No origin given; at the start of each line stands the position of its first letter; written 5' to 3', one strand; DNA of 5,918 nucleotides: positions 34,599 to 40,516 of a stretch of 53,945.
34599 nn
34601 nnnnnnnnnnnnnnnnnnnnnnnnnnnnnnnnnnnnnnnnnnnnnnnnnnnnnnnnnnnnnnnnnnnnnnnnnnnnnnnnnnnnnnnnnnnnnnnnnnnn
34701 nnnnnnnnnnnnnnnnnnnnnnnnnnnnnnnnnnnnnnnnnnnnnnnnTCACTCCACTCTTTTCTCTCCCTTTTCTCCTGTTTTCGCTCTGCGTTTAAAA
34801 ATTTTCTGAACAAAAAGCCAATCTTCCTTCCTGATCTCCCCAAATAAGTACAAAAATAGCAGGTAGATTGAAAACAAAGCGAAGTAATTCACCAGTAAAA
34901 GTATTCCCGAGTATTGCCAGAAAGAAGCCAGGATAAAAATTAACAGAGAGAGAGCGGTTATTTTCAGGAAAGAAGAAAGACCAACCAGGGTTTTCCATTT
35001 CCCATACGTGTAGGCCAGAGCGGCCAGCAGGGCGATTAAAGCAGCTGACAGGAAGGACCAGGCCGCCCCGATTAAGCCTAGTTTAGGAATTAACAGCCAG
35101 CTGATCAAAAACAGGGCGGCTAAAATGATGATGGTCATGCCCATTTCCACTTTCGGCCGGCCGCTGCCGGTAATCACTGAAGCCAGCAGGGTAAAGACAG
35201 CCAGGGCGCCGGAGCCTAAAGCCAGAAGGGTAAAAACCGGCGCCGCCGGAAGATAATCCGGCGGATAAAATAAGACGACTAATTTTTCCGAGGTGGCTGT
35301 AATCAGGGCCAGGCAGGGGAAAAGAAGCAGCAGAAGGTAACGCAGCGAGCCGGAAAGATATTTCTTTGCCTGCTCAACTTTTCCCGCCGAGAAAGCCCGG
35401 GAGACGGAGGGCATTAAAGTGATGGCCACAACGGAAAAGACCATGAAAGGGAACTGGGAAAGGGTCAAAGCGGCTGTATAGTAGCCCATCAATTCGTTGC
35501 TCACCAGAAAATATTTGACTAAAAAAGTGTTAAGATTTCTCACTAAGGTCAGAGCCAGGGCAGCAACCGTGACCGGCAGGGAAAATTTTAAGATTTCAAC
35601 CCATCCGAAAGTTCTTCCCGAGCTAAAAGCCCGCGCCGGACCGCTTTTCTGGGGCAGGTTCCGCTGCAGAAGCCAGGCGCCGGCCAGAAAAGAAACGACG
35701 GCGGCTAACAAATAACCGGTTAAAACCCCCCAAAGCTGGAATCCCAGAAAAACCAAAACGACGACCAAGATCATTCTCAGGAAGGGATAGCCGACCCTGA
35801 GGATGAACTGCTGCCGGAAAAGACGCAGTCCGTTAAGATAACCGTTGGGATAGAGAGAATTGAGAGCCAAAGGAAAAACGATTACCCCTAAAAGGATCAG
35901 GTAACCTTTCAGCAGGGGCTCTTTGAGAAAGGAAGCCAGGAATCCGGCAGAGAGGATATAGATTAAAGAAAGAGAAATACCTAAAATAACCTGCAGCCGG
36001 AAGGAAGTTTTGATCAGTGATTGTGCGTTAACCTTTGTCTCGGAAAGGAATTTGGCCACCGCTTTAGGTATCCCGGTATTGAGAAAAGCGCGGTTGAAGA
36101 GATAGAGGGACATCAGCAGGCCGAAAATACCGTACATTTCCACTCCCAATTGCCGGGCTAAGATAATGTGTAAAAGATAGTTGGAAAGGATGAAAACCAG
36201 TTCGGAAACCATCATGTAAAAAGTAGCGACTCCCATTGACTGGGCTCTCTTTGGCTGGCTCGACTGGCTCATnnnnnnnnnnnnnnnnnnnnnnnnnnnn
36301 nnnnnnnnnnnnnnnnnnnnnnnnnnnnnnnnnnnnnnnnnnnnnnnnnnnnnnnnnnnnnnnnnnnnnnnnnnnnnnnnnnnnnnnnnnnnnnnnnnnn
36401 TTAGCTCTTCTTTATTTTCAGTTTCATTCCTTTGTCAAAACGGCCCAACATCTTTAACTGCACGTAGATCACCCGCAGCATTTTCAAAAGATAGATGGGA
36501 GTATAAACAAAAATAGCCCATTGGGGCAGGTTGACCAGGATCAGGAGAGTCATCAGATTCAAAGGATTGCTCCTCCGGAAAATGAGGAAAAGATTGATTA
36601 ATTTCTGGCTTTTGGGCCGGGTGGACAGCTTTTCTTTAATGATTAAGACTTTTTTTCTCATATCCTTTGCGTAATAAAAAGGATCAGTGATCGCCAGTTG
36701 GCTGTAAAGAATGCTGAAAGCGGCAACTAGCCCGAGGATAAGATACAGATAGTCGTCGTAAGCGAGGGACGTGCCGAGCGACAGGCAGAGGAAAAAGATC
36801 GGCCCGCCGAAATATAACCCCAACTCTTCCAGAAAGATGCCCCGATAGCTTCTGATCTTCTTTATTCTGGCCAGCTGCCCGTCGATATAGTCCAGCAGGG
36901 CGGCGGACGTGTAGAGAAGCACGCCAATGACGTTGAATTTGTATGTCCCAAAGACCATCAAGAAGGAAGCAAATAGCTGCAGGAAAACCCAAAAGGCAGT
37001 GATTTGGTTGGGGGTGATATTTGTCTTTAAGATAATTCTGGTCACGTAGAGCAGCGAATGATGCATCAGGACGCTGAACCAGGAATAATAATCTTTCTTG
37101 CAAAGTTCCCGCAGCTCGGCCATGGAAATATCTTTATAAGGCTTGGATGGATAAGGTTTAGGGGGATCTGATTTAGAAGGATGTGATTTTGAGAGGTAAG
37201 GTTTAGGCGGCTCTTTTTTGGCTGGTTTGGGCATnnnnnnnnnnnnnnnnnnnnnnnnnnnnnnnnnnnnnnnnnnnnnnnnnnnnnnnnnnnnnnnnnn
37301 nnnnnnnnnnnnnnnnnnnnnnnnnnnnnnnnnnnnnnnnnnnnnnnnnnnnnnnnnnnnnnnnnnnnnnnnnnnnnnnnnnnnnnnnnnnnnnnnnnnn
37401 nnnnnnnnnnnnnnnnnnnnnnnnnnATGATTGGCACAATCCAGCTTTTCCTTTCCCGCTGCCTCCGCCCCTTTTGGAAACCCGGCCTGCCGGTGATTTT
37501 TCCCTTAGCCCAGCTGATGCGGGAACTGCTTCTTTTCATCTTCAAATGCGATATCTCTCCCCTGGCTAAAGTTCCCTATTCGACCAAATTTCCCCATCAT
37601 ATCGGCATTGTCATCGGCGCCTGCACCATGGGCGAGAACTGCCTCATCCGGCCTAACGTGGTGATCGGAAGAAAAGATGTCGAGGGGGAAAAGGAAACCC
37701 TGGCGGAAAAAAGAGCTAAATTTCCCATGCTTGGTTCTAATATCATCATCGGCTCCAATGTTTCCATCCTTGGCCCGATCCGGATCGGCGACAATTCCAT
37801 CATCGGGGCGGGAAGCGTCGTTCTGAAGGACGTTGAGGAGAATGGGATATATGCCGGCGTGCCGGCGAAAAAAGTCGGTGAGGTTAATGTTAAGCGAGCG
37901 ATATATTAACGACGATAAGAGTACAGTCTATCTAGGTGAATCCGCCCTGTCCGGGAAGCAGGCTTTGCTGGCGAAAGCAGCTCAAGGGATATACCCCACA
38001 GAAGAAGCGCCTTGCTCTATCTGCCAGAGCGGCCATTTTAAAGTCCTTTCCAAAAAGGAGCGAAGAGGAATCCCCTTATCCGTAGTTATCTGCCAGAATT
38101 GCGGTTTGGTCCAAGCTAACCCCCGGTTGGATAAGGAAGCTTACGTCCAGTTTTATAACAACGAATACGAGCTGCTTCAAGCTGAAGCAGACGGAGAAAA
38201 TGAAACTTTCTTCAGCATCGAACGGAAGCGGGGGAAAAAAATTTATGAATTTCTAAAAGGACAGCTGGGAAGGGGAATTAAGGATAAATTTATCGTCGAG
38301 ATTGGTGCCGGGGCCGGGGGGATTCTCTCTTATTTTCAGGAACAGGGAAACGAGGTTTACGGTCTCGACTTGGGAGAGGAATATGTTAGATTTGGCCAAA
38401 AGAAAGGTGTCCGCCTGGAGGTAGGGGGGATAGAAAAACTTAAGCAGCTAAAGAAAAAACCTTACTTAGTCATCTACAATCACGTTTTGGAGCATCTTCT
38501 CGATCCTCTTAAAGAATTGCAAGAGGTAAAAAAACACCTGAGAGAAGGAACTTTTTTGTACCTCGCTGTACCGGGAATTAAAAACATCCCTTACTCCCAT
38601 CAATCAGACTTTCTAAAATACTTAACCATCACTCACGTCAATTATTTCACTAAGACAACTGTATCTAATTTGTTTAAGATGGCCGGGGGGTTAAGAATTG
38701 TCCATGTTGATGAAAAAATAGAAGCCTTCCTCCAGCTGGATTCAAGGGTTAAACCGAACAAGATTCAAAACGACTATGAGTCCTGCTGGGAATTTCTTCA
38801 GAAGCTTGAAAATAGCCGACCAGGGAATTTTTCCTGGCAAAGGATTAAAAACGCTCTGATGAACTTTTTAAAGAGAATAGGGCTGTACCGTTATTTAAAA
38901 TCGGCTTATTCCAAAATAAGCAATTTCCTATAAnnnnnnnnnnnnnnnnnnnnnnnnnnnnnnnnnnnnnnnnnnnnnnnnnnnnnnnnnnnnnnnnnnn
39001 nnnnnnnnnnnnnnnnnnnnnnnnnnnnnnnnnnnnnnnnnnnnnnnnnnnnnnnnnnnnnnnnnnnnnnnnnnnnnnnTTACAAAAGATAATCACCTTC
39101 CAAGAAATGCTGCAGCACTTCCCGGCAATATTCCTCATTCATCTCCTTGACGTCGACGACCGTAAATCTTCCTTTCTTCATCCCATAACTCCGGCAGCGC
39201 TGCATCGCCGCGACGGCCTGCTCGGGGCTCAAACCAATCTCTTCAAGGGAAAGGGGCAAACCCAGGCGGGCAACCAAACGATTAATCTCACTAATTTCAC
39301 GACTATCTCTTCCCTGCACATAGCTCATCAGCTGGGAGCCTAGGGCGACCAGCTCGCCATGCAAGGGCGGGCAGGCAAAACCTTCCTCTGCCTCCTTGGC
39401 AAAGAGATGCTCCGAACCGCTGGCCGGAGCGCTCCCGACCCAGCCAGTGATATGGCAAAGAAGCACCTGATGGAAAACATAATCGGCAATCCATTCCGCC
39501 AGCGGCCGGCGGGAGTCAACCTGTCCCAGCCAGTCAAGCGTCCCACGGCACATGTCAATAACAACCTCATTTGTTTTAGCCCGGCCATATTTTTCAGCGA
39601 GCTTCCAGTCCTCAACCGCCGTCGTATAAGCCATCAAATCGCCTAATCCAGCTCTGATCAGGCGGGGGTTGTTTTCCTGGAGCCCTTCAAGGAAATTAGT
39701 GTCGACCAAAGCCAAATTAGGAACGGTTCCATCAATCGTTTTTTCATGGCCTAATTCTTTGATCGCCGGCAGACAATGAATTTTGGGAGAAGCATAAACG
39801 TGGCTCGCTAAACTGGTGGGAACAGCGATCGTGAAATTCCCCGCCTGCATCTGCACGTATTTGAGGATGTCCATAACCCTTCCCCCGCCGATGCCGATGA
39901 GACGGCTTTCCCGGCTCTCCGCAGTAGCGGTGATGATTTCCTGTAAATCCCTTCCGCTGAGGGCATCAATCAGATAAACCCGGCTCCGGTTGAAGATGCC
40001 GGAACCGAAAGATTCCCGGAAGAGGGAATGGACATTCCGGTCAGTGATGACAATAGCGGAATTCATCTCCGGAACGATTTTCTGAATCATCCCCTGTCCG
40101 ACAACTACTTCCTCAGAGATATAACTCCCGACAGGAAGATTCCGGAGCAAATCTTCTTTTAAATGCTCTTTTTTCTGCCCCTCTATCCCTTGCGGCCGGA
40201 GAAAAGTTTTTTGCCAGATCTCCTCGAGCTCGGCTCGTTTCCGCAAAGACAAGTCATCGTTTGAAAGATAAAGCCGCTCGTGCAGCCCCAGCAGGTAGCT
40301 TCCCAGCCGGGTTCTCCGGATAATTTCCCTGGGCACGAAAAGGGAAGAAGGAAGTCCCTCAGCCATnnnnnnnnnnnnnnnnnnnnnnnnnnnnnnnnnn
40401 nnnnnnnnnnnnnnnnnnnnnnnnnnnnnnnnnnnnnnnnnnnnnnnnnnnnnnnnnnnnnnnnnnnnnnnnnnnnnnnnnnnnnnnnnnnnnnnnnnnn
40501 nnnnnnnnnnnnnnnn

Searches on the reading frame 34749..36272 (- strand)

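Call 8: search_protein_families(library=ncbifam, proteins=[window:34749-36272:-], max_evalue=0.00001)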
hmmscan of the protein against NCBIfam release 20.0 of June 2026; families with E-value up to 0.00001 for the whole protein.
window:34749-36272:- (507 aa): 2 families
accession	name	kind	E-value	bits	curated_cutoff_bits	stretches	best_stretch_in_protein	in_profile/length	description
TIGR02900.1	spore_V_B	equivalog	1e-23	83.9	372.3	1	17-457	5-466/488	stage V sporulation protein B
NF058658.1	Oglyco_Wzx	exception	1.1e-11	44.5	720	1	18-473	15-442/478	O-glycosylation flippase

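Call 33: search_protein_families(library=pfam, proteins=[window:34749-36272:-], max_evalue=0.001)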
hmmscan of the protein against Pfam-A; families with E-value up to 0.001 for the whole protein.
window:34749-36272:- (507 aa): 4 families
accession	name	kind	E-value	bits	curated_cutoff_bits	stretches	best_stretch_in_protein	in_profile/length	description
PF13440.11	Polysacc_synt_3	-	2.2e-25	90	23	1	37-344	1-292/293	Polysaccharide biosynthesis protein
PF01943.22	Polysacc_synt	-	4.7e-22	79.2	28.2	1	17-293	5-273/274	Polysaccharide biosynthesis protein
PF01554.23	MatE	-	1.5e-07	31.7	24.9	1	233-384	1-152/161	MatE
PF03023.19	MurJ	-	2.1e-05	23.8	27.4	1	79-469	48-445/451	Lipid II flippase MurJ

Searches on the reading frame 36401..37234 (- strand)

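Call 33: search_protein_families(library=pfam, proteins=[window:36401-37234:-], max_evalue=0.001)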
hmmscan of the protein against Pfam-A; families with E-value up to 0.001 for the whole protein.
window:36401-37234:- (277 aa): 1 family
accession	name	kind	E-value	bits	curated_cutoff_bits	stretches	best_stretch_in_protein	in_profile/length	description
PF01066.26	CDP-OH_P_transf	-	7e-06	26.9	22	1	73-183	2-107/152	CDP-alcohol phosphatidyltransferase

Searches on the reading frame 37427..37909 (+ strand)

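Call 33: search_protein_families(library=pfam, proteins=[window:37427-37909:+], max_evalue=0.001)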
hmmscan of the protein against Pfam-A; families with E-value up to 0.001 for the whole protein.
window:37427-37909:+ (160 aa): 2 families
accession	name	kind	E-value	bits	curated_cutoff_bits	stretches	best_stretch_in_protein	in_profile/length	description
PF00132.30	Hexapep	-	2e-12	46.7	27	1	102-133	4-35/36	Bacterial transferase hexapeptide (six repeats)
PF14602.12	Hexapep_2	-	2.9e-05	24.1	27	1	103-133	5-33/34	Hexapeptide repeat of succinyl-transferase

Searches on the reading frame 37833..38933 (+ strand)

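Call 33: search_protein_families(library=pfam, proteins=[window:37833-38933:+], max_evalue=0.001)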
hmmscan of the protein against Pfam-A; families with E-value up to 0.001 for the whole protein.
window:37833-38933:+ (366 aa): 6 families
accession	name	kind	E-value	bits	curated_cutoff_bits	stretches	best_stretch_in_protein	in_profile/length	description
PF13489.12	Methyltransf_23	-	3.9e-15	56.4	27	1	133-285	5-158/164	Methyltransferase domain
PF08241.18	Methyltransf_11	-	6.6e-10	39.9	21.2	1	155-243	1-94/95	Methyltransferase domain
PF08242.18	Methyltransf_12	-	2.2e-08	35.1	30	1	155-241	1-97/98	Methyltransferase domain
PF13649.12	Methyltransf_25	-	1e-07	33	27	1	154-239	1-96/97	Methyltransferase domain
PF13847.12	Methyltransf_31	-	1.8e-06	28.1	27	1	154-263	7-129/145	Methyltransferase domain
PF08421.16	Methyltransf_13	-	0.00095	19.7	31.3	0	77-102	34-59/62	Putative zinc binding domain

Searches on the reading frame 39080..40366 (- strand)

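Call 8: search_protein_families(library=ncbifam, proteins=[window:39080-40366:-], max_evalue=0.00001)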
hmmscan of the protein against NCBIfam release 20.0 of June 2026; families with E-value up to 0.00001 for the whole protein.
window:39080-40366:- (428 aa): 5 families
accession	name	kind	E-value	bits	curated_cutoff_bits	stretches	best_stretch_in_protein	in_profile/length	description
NF002022.0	PRK00843.1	equivalog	4.4e-40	137.7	413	1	85-419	12-345/350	NAD(P)-dependent glycerol-1-phosphate dehydrogenase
NF006941.0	PRK09423.1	subfamily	1.5e-14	53.6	336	1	99-248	27-176/367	glycerol dehydrogenase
NF053832.1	GlycoaldRedHalo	equivalog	3.1e-12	46.3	550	1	95-247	23-175/363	glycolaldehyde reductase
NF047954.1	PrpdilGlycDhGldA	equivalog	1.4e-07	31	700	0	92-246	20-174/365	bifunctional L-1,2-propanediol dehydrogenase/glycerol dehydrogenase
TIGR01357.1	aroB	equivalog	2.8e-06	26.8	305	0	86-247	2-175/344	3-dehydroquinate synthase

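Call 33: search_protein_families(library=pfam, proteins=[window:39080-40366:-], max_evalue=0.001)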
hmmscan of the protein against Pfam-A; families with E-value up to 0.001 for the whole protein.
window:39080-40366:- (428 aa): 3 families
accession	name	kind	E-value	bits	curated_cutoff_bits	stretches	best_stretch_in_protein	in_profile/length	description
PF13685.12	Fe-ADH_2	-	6.5e-11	42.9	28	1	133-226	52-145/149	Iron-containing alcohol dehydrogenase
PF00465.25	Fe-ADH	-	3.7e-05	23.8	31.3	1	86-180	3-125/168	Iron-containing alcohol dehydrogenase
PF01761.26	DHQ_synthase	-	6.3e-05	23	24.2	1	142-232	20-111/115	3-dehydroquinate synthase N-terminal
